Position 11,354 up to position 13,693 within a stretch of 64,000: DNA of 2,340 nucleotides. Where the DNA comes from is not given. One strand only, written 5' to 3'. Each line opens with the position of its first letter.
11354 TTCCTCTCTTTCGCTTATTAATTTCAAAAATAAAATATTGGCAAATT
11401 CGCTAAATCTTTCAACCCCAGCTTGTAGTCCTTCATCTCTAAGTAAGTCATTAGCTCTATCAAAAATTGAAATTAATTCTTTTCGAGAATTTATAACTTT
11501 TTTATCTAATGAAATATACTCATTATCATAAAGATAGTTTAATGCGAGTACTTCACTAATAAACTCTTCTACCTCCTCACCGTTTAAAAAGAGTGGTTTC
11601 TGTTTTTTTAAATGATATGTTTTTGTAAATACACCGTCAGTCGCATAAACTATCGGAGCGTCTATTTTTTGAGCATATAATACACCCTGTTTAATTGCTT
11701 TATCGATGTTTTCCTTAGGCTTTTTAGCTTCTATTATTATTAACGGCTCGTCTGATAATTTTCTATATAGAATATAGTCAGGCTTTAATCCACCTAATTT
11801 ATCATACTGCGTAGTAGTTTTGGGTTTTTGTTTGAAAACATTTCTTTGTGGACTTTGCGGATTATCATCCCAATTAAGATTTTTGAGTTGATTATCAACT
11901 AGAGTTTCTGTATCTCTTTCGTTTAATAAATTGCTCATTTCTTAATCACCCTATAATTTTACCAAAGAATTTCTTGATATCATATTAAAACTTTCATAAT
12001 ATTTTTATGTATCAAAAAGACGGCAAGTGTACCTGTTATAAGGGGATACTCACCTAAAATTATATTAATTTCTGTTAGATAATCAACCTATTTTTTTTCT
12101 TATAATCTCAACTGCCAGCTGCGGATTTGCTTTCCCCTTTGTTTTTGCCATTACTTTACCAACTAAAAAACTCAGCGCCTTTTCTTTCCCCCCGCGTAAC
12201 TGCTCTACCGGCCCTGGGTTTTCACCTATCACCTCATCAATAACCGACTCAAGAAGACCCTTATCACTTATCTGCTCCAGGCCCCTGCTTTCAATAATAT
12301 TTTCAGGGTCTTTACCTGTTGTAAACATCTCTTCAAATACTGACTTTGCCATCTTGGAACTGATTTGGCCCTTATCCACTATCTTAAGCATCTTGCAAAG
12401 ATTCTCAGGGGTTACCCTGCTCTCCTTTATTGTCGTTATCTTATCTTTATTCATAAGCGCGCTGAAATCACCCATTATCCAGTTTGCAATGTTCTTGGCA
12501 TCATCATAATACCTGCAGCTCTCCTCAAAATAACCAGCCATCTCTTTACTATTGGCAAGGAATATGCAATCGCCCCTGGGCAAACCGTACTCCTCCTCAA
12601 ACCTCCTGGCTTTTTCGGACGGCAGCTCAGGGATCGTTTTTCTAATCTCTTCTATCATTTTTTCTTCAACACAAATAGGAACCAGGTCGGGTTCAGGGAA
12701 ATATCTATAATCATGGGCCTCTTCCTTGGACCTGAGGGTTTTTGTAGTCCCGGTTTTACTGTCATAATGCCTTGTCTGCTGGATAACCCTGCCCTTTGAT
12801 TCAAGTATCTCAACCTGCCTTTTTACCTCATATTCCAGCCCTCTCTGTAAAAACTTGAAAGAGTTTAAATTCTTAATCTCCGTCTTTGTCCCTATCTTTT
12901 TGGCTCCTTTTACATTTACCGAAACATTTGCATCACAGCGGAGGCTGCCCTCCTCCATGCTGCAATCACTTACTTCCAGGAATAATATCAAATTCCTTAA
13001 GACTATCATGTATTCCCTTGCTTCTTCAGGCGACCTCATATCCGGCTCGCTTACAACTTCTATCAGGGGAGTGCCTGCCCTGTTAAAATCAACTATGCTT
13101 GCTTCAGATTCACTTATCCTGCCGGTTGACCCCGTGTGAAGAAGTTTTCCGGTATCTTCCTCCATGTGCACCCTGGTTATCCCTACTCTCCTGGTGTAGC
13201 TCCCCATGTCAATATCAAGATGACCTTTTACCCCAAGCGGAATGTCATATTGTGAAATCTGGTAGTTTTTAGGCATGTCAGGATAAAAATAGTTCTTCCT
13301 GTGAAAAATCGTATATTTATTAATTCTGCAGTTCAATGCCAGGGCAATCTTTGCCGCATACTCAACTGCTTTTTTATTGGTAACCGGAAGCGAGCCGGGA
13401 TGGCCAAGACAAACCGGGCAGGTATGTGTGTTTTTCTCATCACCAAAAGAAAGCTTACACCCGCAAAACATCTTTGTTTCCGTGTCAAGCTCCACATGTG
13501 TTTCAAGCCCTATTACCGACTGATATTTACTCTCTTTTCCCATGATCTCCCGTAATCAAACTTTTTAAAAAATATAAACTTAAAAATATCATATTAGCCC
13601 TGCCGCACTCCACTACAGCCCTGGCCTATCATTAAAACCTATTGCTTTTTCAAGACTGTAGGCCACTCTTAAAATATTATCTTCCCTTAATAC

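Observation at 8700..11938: IS1595-family element abutting a single-polypeptide nuclease-methyltransferase-specificity enzyme in an AT-rich patch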

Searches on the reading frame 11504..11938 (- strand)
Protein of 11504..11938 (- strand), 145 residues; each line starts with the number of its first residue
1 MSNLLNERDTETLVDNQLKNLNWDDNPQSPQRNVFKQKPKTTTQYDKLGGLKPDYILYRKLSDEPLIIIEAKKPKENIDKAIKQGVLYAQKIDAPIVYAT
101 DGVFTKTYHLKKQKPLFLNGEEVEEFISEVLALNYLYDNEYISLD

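Call 55: search_solved_structures(query=A3, max_evalue=1, show_alignments=3)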
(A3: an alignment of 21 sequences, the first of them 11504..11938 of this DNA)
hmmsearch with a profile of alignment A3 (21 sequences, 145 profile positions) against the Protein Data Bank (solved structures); distinct sequences matched with E-value up to 1: 3.
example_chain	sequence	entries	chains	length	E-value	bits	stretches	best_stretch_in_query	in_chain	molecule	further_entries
3h1t_A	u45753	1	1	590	3.4e-07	33.6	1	6-102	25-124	Type I site-specific restriction-modification system, R (Restriction) subunit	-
6wvs_A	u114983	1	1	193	3.5e-05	27.1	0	115-142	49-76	DeNovoTIM15 hyperstable de novo TIM barrel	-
7p12_A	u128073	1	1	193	0.06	16.6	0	115-142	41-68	DeNovoTIM13-SB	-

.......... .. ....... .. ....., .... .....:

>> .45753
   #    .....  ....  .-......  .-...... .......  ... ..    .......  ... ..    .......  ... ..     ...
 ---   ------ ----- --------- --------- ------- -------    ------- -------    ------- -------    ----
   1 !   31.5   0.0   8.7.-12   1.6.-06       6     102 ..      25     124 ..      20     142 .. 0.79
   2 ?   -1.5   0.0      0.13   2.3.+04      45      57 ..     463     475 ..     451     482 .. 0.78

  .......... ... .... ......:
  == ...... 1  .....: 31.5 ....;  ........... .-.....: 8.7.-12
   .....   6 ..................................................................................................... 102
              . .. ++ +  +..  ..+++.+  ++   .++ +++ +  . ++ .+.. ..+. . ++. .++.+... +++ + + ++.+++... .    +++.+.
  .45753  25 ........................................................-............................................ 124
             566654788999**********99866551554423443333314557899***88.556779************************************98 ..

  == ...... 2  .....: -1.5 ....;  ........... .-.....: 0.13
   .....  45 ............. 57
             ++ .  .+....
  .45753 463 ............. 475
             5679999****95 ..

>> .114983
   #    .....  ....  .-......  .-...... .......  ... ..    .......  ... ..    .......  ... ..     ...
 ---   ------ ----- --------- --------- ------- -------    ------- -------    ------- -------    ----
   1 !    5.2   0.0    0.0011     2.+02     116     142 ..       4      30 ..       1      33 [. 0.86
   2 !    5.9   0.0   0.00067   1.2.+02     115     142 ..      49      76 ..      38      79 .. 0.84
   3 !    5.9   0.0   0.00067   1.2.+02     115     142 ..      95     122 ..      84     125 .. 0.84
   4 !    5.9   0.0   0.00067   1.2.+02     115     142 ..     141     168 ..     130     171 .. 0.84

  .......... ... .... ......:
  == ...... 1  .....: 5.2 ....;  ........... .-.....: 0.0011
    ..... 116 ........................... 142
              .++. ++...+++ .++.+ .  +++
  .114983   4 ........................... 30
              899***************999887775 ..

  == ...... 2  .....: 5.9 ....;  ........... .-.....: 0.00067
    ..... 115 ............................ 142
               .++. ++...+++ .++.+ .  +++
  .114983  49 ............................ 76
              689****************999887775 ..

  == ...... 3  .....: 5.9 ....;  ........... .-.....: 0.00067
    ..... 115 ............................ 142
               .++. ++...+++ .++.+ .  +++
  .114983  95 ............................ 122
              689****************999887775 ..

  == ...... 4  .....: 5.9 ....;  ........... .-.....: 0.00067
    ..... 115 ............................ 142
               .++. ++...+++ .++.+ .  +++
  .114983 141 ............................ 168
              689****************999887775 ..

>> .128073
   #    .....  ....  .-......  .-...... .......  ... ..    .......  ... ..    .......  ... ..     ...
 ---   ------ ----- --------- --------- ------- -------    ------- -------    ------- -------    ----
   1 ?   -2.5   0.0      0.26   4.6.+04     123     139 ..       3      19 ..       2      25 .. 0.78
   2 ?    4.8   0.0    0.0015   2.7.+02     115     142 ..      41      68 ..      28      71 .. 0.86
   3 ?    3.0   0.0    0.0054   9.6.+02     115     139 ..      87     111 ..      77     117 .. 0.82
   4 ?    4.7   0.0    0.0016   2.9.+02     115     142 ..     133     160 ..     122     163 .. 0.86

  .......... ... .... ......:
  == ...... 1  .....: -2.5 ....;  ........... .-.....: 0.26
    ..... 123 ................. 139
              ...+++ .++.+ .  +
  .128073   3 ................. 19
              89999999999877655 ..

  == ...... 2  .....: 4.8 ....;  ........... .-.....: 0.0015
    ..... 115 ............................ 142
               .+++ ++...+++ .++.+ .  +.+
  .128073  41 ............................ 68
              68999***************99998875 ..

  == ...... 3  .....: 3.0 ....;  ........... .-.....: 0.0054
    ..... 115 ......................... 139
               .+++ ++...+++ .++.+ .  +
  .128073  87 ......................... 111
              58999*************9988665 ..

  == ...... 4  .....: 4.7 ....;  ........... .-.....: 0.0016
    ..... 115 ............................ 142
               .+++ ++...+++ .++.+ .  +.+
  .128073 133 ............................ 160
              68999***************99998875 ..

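Call 60: predict_structure(alignment_id=A3)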
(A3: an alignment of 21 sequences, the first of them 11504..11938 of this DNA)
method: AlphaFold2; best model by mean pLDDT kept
length: 145 residues; sequences in the alignment: 21
mean_pLDDT: 93.8   pTM: 0.88
mean pLDDT of the five models: 93.8, 92.9, 92.4, 92.3, 92.0
residues with pLDDT >= 90: 127; 70-90: 9; 50-70: 8; < 50: 1
segments of 3 or more residues with pLDDT < 50: none
pLDDT, mean of each block of 10 residues (from residue 1): 61 95 97 97 97 98 98 91 98 98 94 98 97 97 86
secondary structure, 60 per line:
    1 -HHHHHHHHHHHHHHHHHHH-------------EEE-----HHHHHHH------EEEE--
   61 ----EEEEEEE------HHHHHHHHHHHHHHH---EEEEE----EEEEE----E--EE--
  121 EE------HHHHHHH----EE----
elements in order: H2-20 E34-36 H42-48 E55-58 E65-71 H78-92 E96-100 E105-109 H129-135

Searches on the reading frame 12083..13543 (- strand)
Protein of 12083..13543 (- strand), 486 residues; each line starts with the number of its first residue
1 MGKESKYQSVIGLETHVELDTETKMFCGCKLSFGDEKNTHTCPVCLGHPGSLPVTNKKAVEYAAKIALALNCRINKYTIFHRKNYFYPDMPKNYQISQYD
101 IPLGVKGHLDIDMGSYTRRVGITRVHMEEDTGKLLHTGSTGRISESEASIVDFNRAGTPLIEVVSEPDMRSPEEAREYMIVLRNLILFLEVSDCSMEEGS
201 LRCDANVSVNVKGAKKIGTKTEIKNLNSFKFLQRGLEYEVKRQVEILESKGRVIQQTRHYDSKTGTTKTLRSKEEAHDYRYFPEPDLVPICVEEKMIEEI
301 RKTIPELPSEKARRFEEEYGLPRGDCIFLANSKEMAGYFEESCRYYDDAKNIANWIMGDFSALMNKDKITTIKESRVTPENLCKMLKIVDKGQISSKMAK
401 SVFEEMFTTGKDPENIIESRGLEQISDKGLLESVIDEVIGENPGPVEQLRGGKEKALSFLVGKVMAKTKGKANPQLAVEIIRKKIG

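Call 13: find_related_loci(query=window:12083-13543:-, collection=genome_contigs, flank=10000)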
Query window:12083-13543:- (486 aa) in genome_contigs; peptide patterns used: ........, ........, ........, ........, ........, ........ (x = any residue, [..] = any of these).
600 stretches matched a pattern (row limit reached: there are more); 600 encode a relative of the query (tblastn E <= 1e-3); the best 80 are kept; 80 distinct loci.
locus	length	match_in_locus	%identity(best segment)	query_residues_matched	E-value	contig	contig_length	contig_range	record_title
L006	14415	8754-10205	79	1-485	0e+0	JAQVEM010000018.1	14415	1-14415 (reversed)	MAG: Actinomycetota bacterium isolate STE_135 NODE_9981_length_14415_cov_6.815789_Sandtown_E, whole genome shotgun seque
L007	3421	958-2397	68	5-485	0e+0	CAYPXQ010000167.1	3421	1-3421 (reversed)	MAG TPA_asm: uncultured Actinomycetota bacterium isolate SRP067234_co1_56 genome assembly, contig: k99_785177, whole gen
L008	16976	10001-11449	56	2-485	0e+0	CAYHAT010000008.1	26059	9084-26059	MAG TPA_asm: uncultured Actinomycetota bacterium isolate ERP119294_co1_319 genome assembly, contig: NODE_2160_length_260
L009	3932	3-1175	68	95-485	0e+0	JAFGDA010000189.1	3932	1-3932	MAG: Actinomycetota bacterium isolate Zod_Metabat.1146 k87_12355350, whole genome shotgun sequence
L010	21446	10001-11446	53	4-485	8e-177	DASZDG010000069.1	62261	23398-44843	MAG TPA_asm: Actinomycetota bacterium isolate SMAG_U6462 k141_138123, whole genome shotgun sequence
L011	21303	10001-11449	52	3-485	3e-175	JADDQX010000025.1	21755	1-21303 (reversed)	MAG: Actinomycetota bacterium isolate MB1_2 AB19_MB1_102_length_21964_cov_94, whole genome shotgun sequence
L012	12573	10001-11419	54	2-477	2e-174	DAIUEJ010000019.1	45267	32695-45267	MAG TPA_asm: Candidatus Anoxymicrobiaceae bacterium isolate CTOTU25329 NODE_58_length_45267_cov_18.691631, whole genome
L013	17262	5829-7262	53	7-485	4e-174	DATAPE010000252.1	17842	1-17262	MAG TPA_asm: Actinomycetota bacterium isolate SMAG_U7063 k141_2307459, whole genome shotgun sequence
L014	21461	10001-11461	50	6-485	8e-172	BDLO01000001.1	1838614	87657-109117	Coriobacteriaceae bacterium EMTCatB1 DNA, scaffold1, whole genome shotgun sequence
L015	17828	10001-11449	52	2-485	1e-169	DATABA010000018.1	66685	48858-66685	MAG TPA_asm: Actinomycetota bacterium isolate SMAG_U6686 k141_4899474, whole genome shotgun sequence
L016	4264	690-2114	52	7-485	9e-174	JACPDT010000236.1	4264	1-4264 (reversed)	MAG: Armatimonadetes bacterium isolate NC_groundwater_316_Ag_B-0.1um_55_8 GD18-4_B1_scaffold_951554, whole genome shotgu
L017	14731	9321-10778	51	6-486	1e-164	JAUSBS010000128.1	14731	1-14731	MAG: Coriobacteriia bacterium isolate E6_metabat.bin.92 E6_k141_494447, whole genome shotgun sequence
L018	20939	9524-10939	50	7-486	2e-164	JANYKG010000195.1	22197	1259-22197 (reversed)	MAG: Armatimonadetes bacterium isolate GL140_5_metabinner_15 GL140_5_k141_3761076, whole genome shotgun sequence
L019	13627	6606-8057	52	1-485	3e-170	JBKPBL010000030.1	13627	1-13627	MAG: Actinomycetota bacterium isolate GB_EKS_MAG_00079 GB_EKS_000000519328, whole genome shotgun sequence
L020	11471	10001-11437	51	6-485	4e-163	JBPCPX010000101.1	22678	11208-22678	MAG: Actinomycetota bacterium isolate TH_ant_mag_193 S1Ck127_1406020_flag_1_multi_21.0000_len_22678, whole genome shotgu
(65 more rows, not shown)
